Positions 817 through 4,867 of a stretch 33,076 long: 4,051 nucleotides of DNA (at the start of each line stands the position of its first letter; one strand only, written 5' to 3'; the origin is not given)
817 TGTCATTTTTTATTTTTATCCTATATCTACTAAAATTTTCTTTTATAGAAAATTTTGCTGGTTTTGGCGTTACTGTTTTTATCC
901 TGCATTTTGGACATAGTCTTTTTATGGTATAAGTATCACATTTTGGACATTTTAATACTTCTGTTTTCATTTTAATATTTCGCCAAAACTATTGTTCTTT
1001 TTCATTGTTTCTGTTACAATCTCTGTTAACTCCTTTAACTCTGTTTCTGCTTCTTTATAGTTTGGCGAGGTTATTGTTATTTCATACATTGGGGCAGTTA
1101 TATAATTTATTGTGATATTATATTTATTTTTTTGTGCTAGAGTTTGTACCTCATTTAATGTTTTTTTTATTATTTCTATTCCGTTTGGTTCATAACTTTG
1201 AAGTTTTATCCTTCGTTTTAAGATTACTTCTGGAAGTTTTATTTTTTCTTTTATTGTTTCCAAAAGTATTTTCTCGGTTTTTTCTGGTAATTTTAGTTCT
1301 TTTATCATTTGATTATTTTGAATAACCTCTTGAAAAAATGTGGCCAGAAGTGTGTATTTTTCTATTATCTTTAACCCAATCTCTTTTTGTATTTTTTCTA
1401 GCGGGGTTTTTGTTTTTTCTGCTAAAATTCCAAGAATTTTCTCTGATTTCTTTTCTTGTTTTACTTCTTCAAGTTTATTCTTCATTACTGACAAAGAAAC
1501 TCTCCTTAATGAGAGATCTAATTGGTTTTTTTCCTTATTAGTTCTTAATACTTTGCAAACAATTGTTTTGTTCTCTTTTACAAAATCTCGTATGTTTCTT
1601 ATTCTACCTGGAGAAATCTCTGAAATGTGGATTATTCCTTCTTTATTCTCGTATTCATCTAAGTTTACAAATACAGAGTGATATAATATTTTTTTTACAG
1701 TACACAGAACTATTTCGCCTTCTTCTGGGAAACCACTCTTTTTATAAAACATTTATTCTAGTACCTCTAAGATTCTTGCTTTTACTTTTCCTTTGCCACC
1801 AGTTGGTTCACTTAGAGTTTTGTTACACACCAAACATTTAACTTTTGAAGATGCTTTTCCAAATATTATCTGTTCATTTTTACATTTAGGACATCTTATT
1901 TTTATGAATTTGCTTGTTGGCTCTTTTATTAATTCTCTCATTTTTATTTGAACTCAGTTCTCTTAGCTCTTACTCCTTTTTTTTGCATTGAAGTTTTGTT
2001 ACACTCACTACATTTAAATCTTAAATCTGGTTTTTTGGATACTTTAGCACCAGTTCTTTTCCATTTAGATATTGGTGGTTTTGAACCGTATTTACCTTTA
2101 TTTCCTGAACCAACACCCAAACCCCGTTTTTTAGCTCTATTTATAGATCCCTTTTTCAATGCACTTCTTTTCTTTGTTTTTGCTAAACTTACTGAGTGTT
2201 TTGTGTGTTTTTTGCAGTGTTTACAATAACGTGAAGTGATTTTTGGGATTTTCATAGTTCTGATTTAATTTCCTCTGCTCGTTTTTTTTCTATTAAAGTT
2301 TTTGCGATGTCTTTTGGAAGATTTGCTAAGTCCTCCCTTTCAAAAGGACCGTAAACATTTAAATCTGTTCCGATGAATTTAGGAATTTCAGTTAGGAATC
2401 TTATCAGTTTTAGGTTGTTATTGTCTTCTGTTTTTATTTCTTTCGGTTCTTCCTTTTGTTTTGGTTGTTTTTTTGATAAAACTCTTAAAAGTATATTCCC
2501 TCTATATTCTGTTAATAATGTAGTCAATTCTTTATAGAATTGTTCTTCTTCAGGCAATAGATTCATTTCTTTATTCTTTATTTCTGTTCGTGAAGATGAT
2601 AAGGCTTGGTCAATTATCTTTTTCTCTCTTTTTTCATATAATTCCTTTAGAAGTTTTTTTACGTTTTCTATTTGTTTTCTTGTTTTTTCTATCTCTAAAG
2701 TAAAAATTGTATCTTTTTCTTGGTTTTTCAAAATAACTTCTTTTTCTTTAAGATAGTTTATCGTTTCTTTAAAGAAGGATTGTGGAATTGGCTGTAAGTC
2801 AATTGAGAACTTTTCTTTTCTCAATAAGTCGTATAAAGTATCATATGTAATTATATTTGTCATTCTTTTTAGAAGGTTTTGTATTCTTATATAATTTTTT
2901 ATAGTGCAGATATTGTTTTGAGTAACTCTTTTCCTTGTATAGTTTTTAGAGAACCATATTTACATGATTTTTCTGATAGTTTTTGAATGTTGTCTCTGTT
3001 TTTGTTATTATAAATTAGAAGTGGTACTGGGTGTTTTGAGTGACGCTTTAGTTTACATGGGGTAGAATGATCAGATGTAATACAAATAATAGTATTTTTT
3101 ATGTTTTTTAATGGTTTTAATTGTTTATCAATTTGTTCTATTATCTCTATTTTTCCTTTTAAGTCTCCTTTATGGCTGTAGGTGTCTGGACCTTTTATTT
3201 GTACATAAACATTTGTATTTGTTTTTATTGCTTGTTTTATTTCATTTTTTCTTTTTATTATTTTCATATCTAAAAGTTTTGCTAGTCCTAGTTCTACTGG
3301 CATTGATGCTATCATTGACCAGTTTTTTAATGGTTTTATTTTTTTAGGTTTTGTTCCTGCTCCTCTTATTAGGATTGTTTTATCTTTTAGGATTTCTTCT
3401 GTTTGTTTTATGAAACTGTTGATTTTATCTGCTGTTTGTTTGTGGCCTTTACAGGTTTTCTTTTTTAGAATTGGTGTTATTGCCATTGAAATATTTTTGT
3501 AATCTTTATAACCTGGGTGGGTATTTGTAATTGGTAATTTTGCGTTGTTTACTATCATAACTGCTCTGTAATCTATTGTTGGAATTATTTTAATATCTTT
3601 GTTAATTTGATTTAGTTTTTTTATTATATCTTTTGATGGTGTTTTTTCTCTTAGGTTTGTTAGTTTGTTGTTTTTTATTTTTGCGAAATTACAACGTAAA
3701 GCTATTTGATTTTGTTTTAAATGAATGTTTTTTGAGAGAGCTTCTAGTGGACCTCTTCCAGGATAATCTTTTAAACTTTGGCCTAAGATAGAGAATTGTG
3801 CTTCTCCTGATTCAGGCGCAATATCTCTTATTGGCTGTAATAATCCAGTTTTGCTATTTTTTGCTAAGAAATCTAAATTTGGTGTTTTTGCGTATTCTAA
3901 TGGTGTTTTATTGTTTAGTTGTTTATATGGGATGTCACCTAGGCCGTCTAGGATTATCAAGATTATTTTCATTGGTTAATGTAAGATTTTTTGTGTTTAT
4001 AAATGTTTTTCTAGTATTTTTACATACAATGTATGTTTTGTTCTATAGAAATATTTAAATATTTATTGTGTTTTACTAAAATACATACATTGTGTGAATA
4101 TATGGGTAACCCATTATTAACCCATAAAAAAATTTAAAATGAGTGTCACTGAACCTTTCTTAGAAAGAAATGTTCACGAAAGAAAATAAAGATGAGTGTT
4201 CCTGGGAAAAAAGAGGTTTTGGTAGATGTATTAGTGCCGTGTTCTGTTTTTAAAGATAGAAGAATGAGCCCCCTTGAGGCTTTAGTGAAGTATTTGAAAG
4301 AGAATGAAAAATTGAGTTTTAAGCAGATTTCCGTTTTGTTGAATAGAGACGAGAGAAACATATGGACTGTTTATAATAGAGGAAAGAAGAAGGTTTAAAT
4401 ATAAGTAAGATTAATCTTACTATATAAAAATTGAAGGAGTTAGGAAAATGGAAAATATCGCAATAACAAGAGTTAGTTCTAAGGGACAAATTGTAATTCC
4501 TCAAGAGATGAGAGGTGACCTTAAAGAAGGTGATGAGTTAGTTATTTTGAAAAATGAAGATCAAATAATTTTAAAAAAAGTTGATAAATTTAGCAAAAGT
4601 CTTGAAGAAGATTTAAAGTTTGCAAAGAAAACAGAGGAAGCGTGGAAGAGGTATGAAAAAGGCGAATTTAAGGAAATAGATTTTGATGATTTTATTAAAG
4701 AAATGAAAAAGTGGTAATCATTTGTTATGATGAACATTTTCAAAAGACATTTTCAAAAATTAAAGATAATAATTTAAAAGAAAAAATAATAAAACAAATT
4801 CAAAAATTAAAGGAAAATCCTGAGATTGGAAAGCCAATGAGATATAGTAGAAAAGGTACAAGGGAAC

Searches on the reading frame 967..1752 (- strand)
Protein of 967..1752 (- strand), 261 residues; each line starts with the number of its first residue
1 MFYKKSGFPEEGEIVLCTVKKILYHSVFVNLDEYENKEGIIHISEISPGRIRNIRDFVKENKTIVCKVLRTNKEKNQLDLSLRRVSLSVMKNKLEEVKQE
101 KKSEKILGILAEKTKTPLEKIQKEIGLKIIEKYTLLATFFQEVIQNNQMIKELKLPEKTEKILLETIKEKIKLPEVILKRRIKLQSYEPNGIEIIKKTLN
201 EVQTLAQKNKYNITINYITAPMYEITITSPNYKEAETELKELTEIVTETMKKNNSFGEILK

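Call 9: search_protein_families(library=pfam, proteins=[window:967-1752:-], max_evalue=0.001)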
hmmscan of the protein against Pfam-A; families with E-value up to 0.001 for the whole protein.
window:967-1752:- (261 aa): 3 families
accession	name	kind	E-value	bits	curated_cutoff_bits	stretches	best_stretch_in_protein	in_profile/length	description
PF07541.17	EIF_2_alpha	-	1.5e-23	83.4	22.8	1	123-232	3-114/114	Eukaryotic translation initiation factor 2 alpha subunit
PF00575.29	S1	-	6.6e-10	39.7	22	1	9-83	2-74/74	S1 RNA binding domain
PF23459.1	S1_RRP5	-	4.5e-06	27.6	27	1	10-82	2-72/72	RRP5 S1 domain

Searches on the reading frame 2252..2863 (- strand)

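Call 9: search_protein_families(library=pfam, proteins=[window:2252-2863:-], max_evalue=0.001)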
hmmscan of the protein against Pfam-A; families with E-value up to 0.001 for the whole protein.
window:2252-2863:- (203 aa): 2 families
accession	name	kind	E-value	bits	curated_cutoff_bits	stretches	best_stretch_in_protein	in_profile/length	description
PF22090.1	Gins51_C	-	1.3e-16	60.6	27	1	153-199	2-48/48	Gins51, C-terminal domain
PF05916.17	Sld5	-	2.5e-07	31.3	22.3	1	53-124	29-101/102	GINS complex protein helical bundle domain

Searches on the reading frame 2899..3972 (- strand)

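Call 9: search_protein_families(library=pfam, proteins=[window:2899-3972:-], max_evalue=0.001)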
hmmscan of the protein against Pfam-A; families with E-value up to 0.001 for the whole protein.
window:2899-3972:- (357 aa): 2 families
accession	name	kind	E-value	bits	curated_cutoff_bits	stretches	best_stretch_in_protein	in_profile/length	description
PF01676.23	Metalloenzyme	-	1.5e-34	120.1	24.3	1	1-350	1-245/252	Metalloenzyme superfamily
PF10143.14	PhosphMutase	-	1.9e-29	103.2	21.5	1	37-199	1-168/170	2,3-bisphosphoglycerate-independent phosphoglycerate mutase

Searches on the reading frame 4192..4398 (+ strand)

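Call 65: search_protein_families(library=pfam, proteins=[window:4192-4398:+], max_evalue=0.01)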
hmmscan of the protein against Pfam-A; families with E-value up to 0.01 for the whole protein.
window:4192-4398:+ (68 aa): 1 family
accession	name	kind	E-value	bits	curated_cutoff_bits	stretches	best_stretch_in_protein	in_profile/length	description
PF08281.18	Sigma70_r4_2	-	0.0038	17.3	25.7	1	34-67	20-53/54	Sigma-70, region 4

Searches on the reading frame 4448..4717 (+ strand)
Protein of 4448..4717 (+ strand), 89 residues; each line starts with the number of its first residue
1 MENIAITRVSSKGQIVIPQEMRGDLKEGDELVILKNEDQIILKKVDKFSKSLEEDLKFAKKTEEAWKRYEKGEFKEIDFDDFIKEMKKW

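Call 65: search_protein_families(library=pfam, proteins=[window:4448-4717:+], max_evalue=0.01)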
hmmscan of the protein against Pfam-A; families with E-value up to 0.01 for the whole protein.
window:4448-4717:+ (89 aa): 1 family
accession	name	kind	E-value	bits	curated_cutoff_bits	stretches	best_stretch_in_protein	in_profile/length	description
PF04014.23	MazE_antitoxin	-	4.4e-10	39.8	24.7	1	6-47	1-45/48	Antidote-toxin recognition MazE, bacterial antitoxin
